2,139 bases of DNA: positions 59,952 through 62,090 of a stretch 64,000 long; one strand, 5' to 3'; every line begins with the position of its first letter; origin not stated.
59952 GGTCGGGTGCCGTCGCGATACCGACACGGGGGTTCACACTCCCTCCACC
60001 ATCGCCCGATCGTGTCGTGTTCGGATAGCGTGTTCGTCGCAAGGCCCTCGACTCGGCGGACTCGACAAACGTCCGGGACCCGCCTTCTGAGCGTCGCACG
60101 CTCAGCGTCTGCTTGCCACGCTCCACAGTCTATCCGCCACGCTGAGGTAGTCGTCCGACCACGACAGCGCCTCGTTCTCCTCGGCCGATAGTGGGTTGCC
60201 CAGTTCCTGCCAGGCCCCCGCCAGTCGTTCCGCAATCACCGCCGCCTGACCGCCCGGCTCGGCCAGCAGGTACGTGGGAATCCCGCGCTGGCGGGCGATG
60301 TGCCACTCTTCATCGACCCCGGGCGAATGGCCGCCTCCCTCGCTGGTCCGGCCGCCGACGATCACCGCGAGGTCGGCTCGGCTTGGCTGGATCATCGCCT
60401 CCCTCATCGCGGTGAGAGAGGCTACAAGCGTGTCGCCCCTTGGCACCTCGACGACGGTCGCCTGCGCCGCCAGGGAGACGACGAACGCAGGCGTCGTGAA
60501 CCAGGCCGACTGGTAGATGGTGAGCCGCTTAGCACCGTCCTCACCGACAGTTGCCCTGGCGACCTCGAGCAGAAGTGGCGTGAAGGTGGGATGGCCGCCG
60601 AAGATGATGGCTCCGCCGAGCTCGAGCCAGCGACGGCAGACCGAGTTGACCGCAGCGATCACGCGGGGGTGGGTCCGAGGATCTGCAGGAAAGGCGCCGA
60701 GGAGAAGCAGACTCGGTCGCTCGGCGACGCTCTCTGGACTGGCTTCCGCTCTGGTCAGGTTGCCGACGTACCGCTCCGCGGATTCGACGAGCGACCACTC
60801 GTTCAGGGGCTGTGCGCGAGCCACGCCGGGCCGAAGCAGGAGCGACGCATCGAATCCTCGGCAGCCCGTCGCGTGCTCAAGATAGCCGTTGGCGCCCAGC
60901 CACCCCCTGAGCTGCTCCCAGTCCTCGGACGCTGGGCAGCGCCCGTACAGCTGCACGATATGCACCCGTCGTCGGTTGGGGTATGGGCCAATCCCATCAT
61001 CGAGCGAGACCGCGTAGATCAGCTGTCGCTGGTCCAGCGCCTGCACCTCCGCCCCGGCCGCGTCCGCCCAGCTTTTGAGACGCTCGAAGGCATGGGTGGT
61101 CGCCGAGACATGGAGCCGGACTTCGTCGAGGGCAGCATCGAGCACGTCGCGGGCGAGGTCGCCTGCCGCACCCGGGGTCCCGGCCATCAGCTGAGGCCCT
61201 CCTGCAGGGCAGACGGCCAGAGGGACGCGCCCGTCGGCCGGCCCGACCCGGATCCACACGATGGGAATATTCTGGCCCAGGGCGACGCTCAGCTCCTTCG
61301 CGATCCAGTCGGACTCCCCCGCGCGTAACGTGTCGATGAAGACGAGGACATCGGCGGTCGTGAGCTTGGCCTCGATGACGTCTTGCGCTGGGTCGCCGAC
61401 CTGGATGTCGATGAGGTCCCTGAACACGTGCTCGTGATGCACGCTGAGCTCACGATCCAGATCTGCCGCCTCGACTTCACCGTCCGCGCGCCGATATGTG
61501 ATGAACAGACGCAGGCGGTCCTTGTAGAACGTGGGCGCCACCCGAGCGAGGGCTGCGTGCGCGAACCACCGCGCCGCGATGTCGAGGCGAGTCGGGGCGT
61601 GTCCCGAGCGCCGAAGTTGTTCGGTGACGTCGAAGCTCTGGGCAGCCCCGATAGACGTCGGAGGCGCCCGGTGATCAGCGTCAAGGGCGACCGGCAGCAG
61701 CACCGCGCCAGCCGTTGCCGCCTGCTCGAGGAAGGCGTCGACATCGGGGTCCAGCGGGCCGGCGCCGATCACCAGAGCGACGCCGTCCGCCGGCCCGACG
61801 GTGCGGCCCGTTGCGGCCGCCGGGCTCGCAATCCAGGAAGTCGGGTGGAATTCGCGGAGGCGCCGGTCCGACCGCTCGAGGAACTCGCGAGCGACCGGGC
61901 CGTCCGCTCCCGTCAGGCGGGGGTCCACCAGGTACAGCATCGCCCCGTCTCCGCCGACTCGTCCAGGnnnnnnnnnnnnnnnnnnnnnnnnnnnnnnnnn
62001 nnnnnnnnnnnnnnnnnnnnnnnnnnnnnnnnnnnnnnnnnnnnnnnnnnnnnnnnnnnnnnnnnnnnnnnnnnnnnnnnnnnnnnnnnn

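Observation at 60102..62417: Thoeris-like pair in which the ThsA position is filled by a TIR-SLOG protein instead of SIR2-SLOG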

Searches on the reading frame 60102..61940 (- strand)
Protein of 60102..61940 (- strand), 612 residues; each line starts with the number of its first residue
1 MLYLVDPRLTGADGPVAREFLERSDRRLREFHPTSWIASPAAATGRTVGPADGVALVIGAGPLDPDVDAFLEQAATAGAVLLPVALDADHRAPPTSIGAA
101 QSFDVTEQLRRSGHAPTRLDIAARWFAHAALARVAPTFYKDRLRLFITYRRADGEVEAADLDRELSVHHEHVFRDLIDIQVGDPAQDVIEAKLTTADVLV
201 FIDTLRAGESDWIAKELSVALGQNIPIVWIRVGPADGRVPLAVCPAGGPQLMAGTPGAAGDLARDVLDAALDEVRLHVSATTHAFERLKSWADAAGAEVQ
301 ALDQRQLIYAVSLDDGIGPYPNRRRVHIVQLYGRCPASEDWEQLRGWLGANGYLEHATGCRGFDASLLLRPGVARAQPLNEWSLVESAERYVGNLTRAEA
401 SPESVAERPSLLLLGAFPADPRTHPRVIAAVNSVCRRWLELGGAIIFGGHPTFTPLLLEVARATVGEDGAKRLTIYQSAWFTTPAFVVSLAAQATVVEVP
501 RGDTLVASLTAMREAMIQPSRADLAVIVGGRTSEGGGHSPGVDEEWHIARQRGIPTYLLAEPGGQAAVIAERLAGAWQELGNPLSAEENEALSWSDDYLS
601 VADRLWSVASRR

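Call 3: search_protein_families(library=pfam, proteins=[window:60102-61940:-], max_evalue=1)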
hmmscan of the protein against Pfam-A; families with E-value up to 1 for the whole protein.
window:60102-61940:- (612 aa): 4 families
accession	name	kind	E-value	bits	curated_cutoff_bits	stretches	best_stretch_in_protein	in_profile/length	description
PF18180.6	LD_cluster3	-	3.5e-13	50.1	25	1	443-580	26-156/170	SLOG cluster3 family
PF18163.6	LD_cluster2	-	9.6e-13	48.7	25.3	1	504-578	134-206/264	SLOG cluster2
PF13676.11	TIR_2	-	1.8e-09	38.5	28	1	146-233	2-92/122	TIR domain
PF18185.7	STALD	-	0.012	15.5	24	1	507-580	102-176/211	Sir2- and TIR-associating SLOG family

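Call 4: search_protein_families(library=padloc, proteins=[window:60102-61940:-], max_evalue=1)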
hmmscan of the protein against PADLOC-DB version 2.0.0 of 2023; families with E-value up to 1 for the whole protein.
window:60102-61940:- (612 aa): 5 families
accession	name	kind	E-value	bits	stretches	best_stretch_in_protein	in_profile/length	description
PDLC00434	ThsB1|ThsB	-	5.8e-11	40.1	1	140-230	136-226/396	TIR-like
PDLC02012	SAVED5--SAVED_TIR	-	2.4e-06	24.9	1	140-221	11-92/404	-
PDLC00727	Effector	-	0.0015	15.1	1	144-195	175-225/590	TIR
PDLC00426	ThsB1|ThsB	-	0.037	11.3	1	181-228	282-329/352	TIR-like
PDLC00407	ThsA1|ThsA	-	0.042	10.5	1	507-576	367-436/478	STALD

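Call 5: search_protein_families(library=ncbifam, proteins=[window:60102-61940:-], max_evalue=1)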
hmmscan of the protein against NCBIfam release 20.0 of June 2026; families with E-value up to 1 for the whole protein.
window:60102-61940:- (612 aa): 3 families
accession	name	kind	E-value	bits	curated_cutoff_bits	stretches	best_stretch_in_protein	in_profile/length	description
NF058525.1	Thoeris_type3_ThcA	equivalog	2.9e-18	66.2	110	1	427-575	25-165/184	Thoeris type III anti-phage system protein ThcA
NF058526.1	Thoeris_type3_ThcB4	equivalog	1.6e-16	60.2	220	1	141-230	126-215/375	Thoeris type III anti-phage system protein ThcB4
NF042941.1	Retron_TIR_antiphage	equivalog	0.048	12.4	600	1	145-225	342-422/464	TIR domain-containing anti-phage reverse transcriptase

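Call 16: find_homologous_proteins(query=window:60102-61940:-, max_evalue=0.001)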
Query window:60102-61940:- (612 aa): 104 proteins with E <= 0.001 among 8000 candidates.
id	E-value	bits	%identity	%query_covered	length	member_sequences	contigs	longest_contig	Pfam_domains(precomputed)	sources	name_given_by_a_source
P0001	0.0e+0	1364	100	100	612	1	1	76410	PF18180.7,PF18163.7,PF13676.12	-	-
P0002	4.5e-259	879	65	100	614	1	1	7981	PF18180.7,PF18163.7,PF13676.12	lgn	-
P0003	6.0e-190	651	51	99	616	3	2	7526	PF18180.7,PF18163.7,PF13676.12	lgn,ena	-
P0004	6.4e-176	605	51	99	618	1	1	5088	PF18180.7,PF18163.7,PF13676.12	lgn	-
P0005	1.1e-175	604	51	99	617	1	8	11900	PF18180.7,PF18163.7,PF13676.12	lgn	-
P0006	9.6e-173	594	53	91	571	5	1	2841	PF18180.7,PF18163.7,PF13676.12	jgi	jgi:hypothetical protein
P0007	1.4e-172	593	50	99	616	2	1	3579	PF18180.7,PF18163.7,PF13676.12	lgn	-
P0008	2.9e-172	592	51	96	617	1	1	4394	PF18180.7,PF18163.7,PF13676.12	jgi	-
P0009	3.1e-171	589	50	99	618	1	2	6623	PF18180.7,PF18163.7,PF13676.12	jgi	jgi:TIR domain/SLOG cluster3 family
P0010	6.5e-171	588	50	99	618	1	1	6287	PF18180.7,PF18163.7,PF13676.12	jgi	-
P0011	2.9e-169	583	49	99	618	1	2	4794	PF18180.7,PF18163.7,PF13676.12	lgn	-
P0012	4.5e-168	579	49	99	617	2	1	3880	PF18180.7,PF18163.7,PF13676.12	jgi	jgi:hypothetical protein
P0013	1.0e-167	577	49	99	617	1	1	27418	PF18180.7,PF18163.7,PF13676.12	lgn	-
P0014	1.0e-166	574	49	99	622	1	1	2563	PF18180.7,PF18163.7,PF13676.12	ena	-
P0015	1.1e-166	574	50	98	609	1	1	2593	PF18180.7,PF18163.7,PF13676.12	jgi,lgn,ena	-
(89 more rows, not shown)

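Call 18: find_related_loci(query=A1, collection=genome_contigs, flank=6000)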
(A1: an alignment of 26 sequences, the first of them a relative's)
Query A1 (612 aa) in genome_contigs; peptide patterns used: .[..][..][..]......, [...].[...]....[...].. (x = any residue, [..] = any of these).
119 stretches matched a pattern; 76 encode a relative of the query (tblastn E <= 1e-3); 75 distinct loci.
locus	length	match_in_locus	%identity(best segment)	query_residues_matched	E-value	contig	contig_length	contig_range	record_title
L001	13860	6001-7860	44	1-610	7e-135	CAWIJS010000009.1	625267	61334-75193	MAG: uncultured Conexibacteraceae bacterium isolate MFD09368.bin.2.211 genome assembly, contig: contig_33597, whole geno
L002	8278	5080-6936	42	1-612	1e-130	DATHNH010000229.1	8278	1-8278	MAG TPA_asm: Solirubrobacteraceae bacterium isolate SMAG_U12653 k141_4438580, whole genome shotgun sequence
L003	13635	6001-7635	45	70-607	7e-128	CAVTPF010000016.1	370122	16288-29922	MAG: uncultured Acidimicrobiaceae bacterium isolate MFD03323.bin.1.143 genome assembly, contig: contig_36837, whole geno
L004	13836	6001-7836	42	2-607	3e-121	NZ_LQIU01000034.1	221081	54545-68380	Mycobacterium sp. IS-1496 GCID_NTM_00014_NODE_4.ctg_1, whole genome shotgun sequence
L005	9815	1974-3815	32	2-606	1e-99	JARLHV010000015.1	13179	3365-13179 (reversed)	MAG: Desulfosporosinus sp. isolate MAG_BO295 MetaBAT2_Bin_295_Oxic_k141_213578, whole genome shotgun sequence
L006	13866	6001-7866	31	2-607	1e-99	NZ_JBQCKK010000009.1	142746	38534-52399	Brevibacillus sp. SAFN-007a NODE_9_length_142746_cov_760.539893, whole genome shotgun sequence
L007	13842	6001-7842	33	2-605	6e-99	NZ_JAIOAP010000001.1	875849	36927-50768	Cohnella silvisoli strain NL03-T5 NODE_1_length_875849_cov_24.211042, whole genome shotgun sequence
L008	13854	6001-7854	34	3-605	2e-98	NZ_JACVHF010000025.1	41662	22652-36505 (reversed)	Heliobacterium chlorum strain DSM 3682 NODE_25_length_41662_cov_11.911, whole genome shotgun sequence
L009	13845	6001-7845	32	2-607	3e-93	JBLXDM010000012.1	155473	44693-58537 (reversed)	MAG: Natronincolaceae bacterium isolate ES20-08 S20maxbin_out.024RE.5K@12, whole genome shotgun sequence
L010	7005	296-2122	34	2-602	1e-92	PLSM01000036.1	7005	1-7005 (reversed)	MAG: Acidobacteriaceae bacterium isolate bog_370 73.20120700_S1D.36_contig_60319, whole genome shotgun sequence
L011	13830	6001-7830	33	2-603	3e-91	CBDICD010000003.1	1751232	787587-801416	MAG: Terriglobus sp. isolate 2495ba6a-2471-4dd0-b3a0-c0e1b48e0f1e genome assembly, contig: contig_3, whole genome shotgu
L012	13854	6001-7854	33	2-611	2e-91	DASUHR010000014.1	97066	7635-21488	MAG TPA_asm: Silvibacterium sp. isolate SMAG_U1439 k141_1409453, whole genome shotgun sequence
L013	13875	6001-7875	33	2-607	5e-90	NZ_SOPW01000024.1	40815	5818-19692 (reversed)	Filobacillus milosensis strain JCM 12288 NODE_24_length_40815_cov_163.553743, whole genome shotgun sequence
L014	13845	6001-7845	34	1-602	5e-90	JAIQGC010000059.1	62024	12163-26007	MAG: Terriglobia bacterium isolate SRVP_33 SRVP18_hole-7m-from-trench_1_80cm_scaffold_965, whole genome shotgun sequence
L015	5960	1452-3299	33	2-606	2e-89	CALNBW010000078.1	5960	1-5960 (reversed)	MAG TPA_asm: uncultured Firmicutes bacterium isolate SRR1561995_bin.50_CONCOCT_v1.1_MAG genome assembly, contig: ERZ7240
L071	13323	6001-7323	28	144-596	4e-22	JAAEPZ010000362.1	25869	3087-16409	MAG: bacterium isolate Gpa_5 GpaG_CONTIG1756178, whole genome shotgun sequence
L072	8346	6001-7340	36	139-597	7e-12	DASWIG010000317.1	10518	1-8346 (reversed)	MAG TPA_asm: Thermoanaerobaculia bacterium isolate SMAG_U2863 k141_2312573, whole genome shotgun sequence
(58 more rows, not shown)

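Call 50: predict_structure(alignment_id=A2)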
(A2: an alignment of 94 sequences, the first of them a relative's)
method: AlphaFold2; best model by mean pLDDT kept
length: 612 residues; sequences in the alignment: 94
mean_pLDDT: 93.0   pTM: 0.90
mean pLDDT of the five models: 93.0, 91.5, 91.1, 90.8, 90.4
residues with pLDDT >= 90: 511; 70-90: 89; 50-70: 12; < 50: 0
segments of 3 or more residues with pLDDT < 50: none
pLDDT, mean of each block of 10 residues (from residue 1): 98 97 97 97 97 98 97 98 97 96 96 92 95 95 94 94 88 78 88 94 97 94 94 95 91 86 94 91 92 94 97 85 93 94 97 86 95 87 93 78 71 93 91 94 95 93 93 97 92 97 95 95 96 86 96 98 96 96 97 93 94 81
secondary structure, 60 per line:
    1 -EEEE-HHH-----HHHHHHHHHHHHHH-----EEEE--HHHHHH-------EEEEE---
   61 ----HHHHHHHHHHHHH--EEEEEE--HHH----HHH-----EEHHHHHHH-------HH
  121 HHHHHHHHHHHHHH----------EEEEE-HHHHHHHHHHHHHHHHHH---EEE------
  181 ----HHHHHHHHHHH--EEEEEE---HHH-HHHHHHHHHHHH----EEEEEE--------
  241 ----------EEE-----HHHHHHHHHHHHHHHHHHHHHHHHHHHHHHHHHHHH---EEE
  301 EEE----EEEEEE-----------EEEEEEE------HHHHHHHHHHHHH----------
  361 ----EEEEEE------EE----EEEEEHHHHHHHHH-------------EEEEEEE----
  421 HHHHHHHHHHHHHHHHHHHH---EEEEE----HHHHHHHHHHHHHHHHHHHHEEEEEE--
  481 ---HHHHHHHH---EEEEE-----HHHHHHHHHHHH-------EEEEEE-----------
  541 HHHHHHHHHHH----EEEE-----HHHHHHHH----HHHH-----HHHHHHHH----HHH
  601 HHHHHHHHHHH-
elements in order: E2-5 H15-28 E34-37 H40-45 E53-57 H65-77 E80-85 H105-111 H119-134 E145-149 H151-168 E172-174 H185-195 E198-203 H211-222 E227-232 E251-253 H259-294 E298-303 E308-313 E325-331 H338-350 E365-370 E383-387 H388-396 E410-416 H421-440 E444-448 H453-472 E473-478 H484-491 E495-499 H505-516 E524-529 H541-551 E556-559 H565-572 H577-580 H586-593 H598-611

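Call 52: search_protein_families(library=pfam, proteins=[L001:8953-9351:-], max_evalue=0.01)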
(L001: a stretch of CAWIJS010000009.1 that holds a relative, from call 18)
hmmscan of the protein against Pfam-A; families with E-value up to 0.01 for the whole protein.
L001:8953-9351:- (132 aa): 0 families

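Call 53: fold_search(model_id=the predicted structure, library=pdb)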
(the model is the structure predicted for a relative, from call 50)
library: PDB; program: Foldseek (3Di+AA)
matches with E <= 10: 1182; with E <= 0.001: 3
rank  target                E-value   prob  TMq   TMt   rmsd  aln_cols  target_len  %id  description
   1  6lhx_D                2.3e-04  1.00  0.24  0.35  15.0       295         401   10  Crystal structure of ThsA (released 2020-06-24)
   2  8bto_A                3.1e-04  0.99  0.23  0.29  22.3       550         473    9  Helical structure of BcThsA in complex with 1''-3'gcADPR (released 2024-02-21)
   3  8btp_A                6.2e-04  0.98  0.24  0.30  22.2       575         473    9  Helical structure of BcThsA in complex with 1''-3'gc(etheno)ADPR (released 2024-02-21)
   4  7uxs_A                1.0e-03  1.00  0.23  0.61   5.8       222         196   11  Crystal structure of the BcThsA SLOG domain in complex with 3'cADPR (released 2022-09-07)
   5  6lhx_C                1.1e-03  1.00  0.23  0.30  17.7       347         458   10  Crystal structure of ThsA (released 2020-06-24)
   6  2puv_C                1.7e-03  0.96  0.14  0.23  16.7       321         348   11  The crystal structure of isomerase domain of glucosamine-6-phosphate synthase from Candida albicans (released 2007-09-11)
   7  6zmj_A                2.0e-03  0.94  0.14  0.13  16.8       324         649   10  Crystal structure of human GFAT-1 R203H (released 2020-08-05)
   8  6lhx_A                2.2e-03  0.94  0.23  0.30  22.1       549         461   10  Crystal structure of ThsA (released 2020-06-24)
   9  6zmk_A                2.2e-03  0.92  0.14  0.13  16.8       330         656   11  Crystal structure of human GFAT-1 L405R (released 2020-08-05)
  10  7ndl_A                2.6e-03  0.93  0.14  0.13  16.9       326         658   11  Crystal structure of human GFAT-1 S205D (released 2021-03-10)
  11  7uxs_B                2.7e-03  1.00  0.20  0.55   6.8       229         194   15  Crystal structure of the BcThsA SLOG domain in complex with 3'cADPR (released 2022-09-07)
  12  6r4e_A                2.7e-03  0.92  0.14  0.13  16.9       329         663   10  Crystal structure of human GFAT-1 in complex with Glucose-6-Phosphate and L-Glu (released 2020-01-15)
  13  2puv_A                2.9e-03  0.91  0.14  0.23  16.8       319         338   10  The crystal structure of isomerase domain of glucosamine-6-phosphate synthase from Candida albicans (released 2007-09-11)
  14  3fj1_A                3.5e-03  0.94  0.15  0.25  16.8       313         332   12  Crystal structure of putative phosphosugar isomerase (YP_167080.1) from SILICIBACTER POMEROYI DSS-3 at 1.75 A resoluti (released 2009-01-20)
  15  2put_D                3.5e-03  0.89  0.13  0.23  16.6       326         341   10  The crystal structure of isomerase domain of glucosamine-6-phosphate synthase from Candida albicans (released 2007-09-11)
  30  5ajt_A                6.3e-03  1.00  0.21  0.50   9.1       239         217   15  Crystal structure of ligand-free phosphoribohydrolase lonely guy from Claviceps purpurea (released 2015-06-03)
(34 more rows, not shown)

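Call 60: search_solved_structures(query=A2, max_evalue=1, show_alignments=3)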
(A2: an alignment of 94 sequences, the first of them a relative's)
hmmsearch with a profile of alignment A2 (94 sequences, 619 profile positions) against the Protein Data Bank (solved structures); distinct sequences matched with E-value up to 1: 33.
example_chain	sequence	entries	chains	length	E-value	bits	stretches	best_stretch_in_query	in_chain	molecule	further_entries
4lzp_B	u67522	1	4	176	3.1e-05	25.7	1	124-237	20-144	Putative uncharacterized protein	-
6o0u_A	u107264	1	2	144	0.00017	23.3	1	146-229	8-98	Sterile alpha and TIR motif-containing protein 1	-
10ra_A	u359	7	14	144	0.00017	23.3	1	146-229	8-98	Sterile alpha and TIR motif-containing protein 1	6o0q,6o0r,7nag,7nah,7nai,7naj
9mw1_B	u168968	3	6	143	0.00017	23.2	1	146-229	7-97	NAD(+) hydrolase SARM1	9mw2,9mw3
9tzw_A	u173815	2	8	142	0.00017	23.2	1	146-229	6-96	NAD(+) hydrolase SARM1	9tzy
10rb_A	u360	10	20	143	0.00018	23.2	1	146-229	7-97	NAD(+) hydrolase SARM1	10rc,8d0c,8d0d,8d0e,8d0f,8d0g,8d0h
9hq0_A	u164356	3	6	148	0.00019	23.1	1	146-229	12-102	NAD(+) hydrolase SARM1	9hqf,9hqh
4c7m_A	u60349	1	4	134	0.00023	22.8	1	145-237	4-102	Toll/interleukin-1 receptor domain-containing protein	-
7uxr_A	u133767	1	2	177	0.0003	22.5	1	144-226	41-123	TIR domain protein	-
8g83_A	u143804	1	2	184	0.00043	22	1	144-273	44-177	NAD(+) hydrolase AbTIR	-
7uwg_A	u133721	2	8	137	0.00057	21.5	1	144-271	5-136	Molecular chaperone Tir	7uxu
4lqc_A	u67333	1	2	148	0.001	20.7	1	144-238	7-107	TcpB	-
9m0n_A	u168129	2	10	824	0.0015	20.2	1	145-219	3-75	Tetratricopeptide repeat protein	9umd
6wpk_A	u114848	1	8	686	0.0024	19.5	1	145-229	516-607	NAD(+) hydrolase SARM1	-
7ld0_A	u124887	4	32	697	0.0024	19.5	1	145-229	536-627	NAD(+) hydrolase SARM1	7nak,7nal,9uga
7qqk_A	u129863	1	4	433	0.0032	19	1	140-212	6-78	TIR_SAVED fusion protein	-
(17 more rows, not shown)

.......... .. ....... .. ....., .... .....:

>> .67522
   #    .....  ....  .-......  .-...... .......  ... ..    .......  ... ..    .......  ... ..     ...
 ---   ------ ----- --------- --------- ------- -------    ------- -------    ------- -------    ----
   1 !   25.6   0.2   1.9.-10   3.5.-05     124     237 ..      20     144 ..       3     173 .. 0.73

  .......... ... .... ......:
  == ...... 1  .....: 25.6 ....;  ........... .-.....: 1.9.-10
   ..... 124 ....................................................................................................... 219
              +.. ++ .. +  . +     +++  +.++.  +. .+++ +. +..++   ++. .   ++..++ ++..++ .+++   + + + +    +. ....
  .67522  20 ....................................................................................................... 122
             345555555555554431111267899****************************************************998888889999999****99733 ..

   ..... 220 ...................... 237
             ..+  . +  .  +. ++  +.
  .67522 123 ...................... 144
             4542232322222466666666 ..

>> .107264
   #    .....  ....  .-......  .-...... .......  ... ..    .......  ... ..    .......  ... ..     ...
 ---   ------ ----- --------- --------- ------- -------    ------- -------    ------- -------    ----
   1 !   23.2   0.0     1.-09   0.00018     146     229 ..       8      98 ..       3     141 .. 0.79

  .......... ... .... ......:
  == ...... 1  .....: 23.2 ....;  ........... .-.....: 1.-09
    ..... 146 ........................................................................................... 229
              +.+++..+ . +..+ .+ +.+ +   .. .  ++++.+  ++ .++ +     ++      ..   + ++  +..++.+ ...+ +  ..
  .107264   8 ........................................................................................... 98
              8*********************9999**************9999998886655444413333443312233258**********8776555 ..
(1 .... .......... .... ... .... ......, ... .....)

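Call 75: search_protein_families(library=ncbifam, proteins=[L071:5488-6702:+, L071:6727-7419:+, L072:5575-6735:+, L072:6756-7424:+], max_evalue=0.01)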
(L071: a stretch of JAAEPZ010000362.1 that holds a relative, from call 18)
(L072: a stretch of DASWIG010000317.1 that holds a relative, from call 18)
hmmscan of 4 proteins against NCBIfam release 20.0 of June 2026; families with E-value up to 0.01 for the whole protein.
L071:5488-6702:+ (404 aa): 2 families
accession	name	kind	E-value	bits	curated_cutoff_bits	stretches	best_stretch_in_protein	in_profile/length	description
NF058526.1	Thoeris_type3_ThcB4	equivalog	7.9e-36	123.7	220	1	55-259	16-216/375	Thoeris type III anti-phage system protein ThcB4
NF042941.1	Retron_TIR_antiphage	equivalog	2.5e-06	26.6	600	1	170-280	339-458/464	TIR domain-containing anti-phage reverse transcriptase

L071:6727-7419:+ (230 aa): 1 family
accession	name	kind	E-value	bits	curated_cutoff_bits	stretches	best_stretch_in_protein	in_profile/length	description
NF058525.1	Thoeris_type3_ThcA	equivalog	2.4e-19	69.7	110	1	20-183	1-168/184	Thoeris type III anti-phage system protein ThcA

L072:5575-6735:+ (386 aa): 2 families
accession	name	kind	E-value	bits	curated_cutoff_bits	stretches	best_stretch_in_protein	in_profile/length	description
NF058526.1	Thoeris_type3_ThcB4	equivalog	3.5e-32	111.7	220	1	54-232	43-213/375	Thoeris type III anti-phage system protein ThcB4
NF042941.1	Retron_TIR_antiphage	equivalog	0.00049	19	600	1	145-235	338-430/464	TIR domain-containing anti-phage reverse transcriptase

L072:6756-7424:+ (222 aa): 1 family
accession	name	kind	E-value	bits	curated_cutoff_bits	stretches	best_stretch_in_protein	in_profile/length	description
NF058525.1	Thoeris_type3_ThcA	equivalog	2.5e-23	82.7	110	1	14-174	1-165/184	Thoeris type III anti-phage system protein ThcA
